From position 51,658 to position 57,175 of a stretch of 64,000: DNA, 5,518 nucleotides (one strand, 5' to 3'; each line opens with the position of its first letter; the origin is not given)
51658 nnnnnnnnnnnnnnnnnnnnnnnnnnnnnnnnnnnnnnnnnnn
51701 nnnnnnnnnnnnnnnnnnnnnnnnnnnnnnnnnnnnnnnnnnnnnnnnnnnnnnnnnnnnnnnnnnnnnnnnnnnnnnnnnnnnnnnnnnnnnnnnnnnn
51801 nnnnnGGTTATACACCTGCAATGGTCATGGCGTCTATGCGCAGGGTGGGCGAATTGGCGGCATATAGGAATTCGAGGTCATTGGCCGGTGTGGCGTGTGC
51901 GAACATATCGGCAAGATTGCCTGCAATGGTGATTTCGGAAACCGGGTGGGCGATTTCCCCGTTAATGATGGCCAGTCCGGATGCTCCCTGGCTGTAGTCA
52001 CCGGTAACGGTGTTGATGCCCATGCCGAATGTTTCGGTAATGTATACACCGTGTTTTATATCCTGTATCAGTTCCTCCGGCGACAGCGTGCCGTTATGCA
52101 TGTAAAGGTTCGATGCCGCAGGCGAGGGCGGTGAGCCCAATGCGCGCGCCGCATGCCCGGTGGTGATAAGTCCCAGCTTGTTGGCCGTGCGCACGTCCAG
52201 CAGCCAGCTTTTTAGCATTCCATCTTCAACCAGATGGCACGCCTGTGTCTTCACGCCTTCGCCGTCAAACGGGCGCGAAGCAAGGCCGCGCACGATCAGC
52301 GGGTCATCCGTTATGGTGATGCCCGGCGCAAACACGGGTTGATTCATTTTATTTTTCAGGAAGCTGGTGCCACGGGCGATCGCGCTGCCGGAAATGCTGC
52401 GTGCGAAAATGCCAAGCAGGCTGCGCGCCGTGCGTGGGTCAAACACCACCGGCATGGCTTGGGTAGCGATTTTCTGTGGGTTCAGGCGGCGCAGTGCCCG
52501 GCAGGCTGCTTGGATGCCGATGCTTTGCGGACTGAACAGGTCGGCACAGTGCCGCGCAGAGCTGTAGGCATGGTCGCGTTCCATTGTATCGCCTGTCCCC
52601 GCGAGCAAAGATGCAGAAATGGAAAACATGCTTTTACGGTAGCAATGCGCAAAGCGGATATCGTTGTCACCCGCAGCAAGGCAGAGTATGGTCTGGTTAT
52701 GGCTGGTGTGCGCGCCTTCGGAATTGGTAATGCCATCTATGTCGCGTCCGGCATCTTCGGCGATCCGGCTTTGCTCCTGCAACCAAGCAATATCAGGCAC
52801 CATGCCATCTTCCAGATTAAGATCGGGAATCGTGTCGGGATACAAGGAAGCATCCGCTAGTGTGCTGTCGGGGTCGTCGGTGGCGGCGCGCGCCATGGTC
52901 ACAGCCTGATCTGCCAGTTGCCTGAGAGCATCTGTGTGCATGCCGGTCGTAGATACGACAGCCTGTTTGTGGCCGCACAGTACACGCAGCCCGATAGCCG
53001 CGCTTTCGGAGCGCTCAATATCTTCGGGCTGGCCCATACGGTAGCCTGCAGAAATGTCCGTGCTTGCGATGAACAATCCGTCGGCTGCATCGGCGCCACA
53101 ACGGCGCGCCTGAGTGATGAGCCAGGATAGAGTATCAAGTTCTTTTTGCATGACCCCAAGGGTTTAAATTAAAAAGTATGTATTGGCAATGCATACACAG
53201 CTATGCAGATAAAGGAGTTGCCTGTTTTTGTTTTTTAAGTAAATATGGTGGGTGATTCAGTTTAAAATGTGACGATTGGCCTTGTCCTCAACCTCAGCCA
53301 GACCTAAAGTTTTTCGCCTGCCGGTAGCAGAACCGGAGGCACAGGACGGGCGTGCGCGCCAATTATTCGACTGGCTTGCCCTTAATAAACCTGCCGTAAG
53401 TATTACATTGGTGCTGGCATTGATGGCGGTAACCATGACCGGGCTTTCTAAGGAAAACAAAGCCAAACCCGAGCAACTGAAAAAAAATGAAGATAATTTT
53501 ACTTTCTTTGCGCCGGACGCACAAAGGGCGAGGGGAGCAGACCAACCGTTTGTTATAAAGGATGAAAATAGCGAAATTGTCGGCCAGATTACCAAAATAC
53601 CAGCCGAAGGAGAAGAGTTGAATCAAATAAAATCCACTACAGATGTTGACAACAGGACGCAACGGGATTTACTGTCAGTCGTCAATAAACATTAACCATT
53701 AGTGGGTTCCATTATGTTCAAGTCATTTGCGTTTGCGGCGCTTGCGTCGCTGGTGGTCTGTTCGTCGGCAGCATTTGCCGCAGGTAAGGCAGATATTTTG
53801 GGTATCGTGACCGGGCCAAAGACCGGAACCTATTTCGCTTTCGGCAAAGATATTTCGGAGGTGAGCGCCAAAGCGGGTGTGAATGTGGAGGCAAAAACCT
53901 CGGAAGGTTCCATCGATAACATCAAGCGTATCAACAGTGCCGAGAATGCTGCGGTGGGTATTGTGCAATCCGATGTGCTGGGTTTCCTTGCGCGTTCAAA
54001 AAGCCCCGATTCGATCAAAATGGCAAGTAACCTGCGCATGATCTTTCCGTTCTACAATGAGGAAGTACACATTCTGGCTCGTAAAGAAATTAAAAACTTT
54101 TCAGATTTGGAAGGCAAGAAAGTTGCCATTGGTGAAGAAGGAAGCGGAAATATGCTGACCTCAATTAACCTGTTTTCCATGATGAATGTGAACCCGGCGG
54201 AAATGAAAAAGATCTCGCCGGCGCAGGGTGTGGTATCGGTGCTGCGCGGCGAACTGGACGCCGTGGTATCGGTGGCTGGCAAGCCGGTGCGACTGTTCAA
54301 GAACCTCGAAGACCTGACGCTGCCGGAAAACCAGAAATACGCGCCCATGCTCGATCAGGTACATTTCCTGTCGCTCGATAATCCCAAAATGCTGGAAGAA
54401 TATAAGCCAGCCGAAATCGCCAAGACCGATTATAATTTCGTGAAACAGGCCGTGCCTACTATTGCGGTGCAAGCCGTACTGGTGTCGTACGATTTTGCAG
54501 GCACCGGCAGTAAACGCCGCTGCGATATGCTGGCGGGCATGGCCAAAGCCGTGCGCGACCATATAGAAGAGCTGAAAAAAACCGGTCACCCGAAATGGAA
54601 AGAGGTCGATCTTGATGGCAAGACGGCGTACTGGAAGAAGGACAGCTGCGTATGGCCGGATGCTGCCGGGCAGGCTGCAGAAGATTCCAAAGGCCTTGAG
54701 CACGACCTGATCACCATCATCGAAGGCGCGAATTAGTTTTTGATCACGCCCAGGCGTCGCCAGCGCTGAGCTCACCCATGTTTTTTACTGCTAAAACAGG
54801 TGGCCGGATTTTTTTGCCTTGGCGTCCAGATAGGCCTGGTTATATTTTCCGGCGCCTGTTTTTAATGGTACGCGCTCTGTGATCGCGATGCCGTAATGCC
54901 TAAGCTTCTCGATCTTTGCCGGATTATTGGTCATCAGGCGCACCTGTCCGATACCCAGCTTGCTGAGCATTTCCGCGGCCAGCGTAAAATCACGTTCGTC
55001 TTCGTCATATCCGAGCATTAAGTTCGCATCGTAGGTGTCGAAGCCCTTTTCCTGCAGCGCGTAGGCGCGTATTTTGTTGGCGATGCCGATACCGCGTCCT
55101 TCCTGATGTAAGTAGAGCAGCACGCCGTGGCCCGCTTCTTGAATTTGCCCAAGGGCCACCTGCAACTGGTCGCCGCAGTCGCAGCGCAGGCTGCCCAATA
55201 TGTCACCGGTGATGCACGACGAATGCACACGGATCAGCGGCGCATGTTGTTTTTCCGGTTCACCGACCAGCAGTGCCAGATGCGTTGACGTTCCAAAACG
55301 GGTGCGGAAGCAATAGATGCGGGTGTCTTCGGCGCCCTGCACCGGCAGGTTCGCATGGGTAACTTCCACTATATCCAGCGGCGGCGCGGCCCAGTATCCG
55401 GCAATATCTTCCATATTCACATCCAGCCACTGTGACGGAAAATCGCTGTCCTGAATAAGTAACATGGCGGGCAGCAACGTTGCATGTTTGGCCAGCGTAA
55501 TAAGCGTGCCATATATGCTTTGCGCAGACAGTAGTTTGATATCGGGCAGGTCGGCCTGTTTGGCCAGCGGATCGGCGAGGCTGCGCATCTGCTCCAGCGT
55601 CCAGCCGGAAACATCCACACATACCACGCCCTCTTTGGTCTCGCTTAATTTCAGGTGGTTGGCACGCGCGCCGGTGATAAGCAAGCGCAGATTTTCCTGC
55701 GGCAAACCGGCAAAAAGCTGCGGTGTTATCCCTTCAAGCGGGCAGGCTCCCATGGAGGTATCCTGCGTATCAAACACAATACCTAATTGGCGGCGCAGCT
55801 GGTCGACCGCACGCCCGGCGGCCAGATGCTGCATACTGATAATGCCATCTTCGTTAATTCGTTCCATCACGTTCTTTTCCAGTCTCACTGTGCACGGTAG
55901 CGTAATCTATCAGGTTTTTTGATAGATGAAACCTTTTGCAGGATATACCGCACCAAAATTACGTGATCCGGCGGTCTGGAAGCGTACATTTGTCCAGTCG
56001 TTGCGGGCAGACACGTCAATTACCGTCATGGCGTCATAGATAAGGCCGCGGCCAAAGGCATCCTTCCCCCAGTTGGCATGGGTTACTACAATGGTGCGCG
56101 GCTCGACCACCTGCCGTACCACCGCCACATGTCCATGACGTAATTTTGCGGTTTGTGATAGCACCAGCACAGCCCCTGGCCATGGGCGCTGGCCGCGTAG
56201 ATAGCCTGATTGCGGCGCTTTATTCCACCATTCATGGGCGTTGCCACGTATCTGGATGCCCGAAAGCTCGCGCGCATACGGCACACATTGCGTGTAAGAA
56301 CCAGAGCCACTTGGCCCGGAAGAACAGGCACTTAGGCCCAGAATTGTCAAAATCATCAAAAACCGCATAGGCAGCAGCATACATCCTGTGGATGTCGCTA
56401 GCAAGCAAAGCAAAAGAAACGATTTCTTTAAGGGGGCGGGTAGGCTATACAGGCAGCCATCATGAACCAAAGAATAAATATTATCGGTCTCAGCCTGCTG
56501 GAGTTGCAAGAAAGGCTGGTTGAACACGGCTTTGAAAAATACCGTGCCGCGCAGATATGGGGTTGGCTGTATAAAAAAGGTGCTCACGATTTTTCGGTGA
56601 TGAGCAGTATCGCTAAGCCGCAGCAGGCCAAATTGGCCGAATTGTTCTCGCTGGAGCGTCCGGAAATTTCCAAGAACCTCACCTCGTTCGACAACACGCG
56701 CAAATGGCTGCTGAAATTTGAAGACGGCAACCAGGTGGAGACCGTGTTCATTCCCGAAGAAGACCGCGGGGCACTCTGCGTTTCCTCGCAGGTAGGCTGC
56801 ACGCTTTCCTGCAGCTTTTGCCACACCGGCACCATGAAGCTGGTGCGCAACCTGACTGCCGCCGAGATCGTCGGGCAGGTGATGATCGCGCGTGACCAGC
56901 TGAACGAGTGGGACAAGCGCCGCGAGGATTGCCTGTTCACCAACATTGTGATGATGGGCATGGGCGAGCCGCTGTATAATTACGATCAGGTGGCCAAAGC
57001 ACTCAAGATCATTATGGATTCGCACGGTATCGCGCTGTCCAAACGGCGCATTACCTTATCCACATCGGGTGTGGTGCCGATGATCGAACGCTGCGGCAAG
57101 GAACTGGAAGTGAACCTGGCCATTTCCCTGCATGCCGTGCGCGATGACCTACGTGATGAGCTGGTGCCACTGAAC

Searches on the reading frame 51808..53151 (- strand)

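Call 59: search_protein_families(library=pfam, proteins=[window:51808-53151:-], max_evalue=0.00001)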
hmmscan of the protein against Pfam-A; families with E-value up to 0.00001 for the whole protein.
window:51808-53151:- (447 aa): 2 families
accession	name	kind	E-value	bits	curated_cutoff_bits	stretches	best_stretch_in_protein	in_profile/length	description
PF19289.4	PmbA_TldD_3rd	-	1.8e-74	250.1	22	1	230-446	1-220/220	PmbA/TldA metallopeptidase C-terminal domain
PF01523.21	PmbA_TldD_1st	-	7.2e-09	36.1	20.9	1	29-87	7-65/65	PmbA/TldA metallopeptidase domain 1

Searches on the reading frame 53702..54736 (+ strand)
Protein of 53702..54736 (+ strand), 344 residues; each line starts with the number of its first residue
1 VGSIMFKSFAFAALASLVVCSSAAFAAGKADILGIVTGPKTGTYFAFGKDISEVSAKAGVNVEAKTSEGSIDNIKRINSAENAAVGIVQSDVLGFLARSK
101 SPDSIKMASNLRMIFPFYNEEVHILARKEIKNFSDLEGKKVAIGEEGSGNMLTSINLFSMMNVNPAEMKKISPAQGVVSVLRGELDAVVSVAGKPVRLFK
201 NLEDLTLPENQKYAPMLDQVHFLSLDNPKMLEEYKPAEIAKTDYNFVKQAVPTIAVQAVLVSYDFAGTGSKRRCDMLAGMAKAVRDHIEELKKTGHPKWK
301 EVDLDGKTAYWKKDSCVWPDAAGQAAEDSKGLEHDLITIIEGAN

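Call 59: search_protein_families(library=pfam, proteins=[window:53702-54736:+], max_evalue=0.00001)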
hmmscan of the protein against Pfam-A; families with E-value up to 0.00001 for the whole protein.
window:53702-54736:+ (344 aa): 1 family
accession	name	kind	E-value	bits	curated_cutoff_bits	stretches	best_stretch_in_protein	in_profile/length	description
PF16868.10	NMT1_3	-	2e-31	110.1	27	1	35-293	1-256/289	NMT1-like family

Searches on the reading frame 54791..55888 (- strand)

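Call 60: search_protein_families(library=pfam, proteins=[window:54791-55888:-], max_evalue=0.00001)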
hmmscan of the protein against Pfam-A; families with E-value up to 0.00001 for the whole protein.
window:54791-55888:- (365 aa): 1 family
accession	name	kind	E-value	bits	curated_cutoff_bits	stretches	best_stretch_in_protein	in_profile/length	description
PF00925.25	GTP_cyclohydro2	-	1.6e-59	200.6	23.3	1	178-341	5-165/165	GTP cyclohydrolase II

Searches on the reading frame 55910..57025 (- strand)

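Call 60: search_protein_families(library=pfam, proteins=[window:55910-57025:-], max_evalue=0.00001)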
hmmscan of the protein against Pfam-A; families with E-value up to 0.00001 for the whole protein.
window:55910-57025:- (371 aa): 1 family
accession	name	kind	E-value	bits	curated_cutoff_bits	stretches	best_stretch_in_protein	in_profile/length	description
PF05257.22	CHAP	-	3.2e-14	53.6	26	1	241-318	5-81/81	CHAP domain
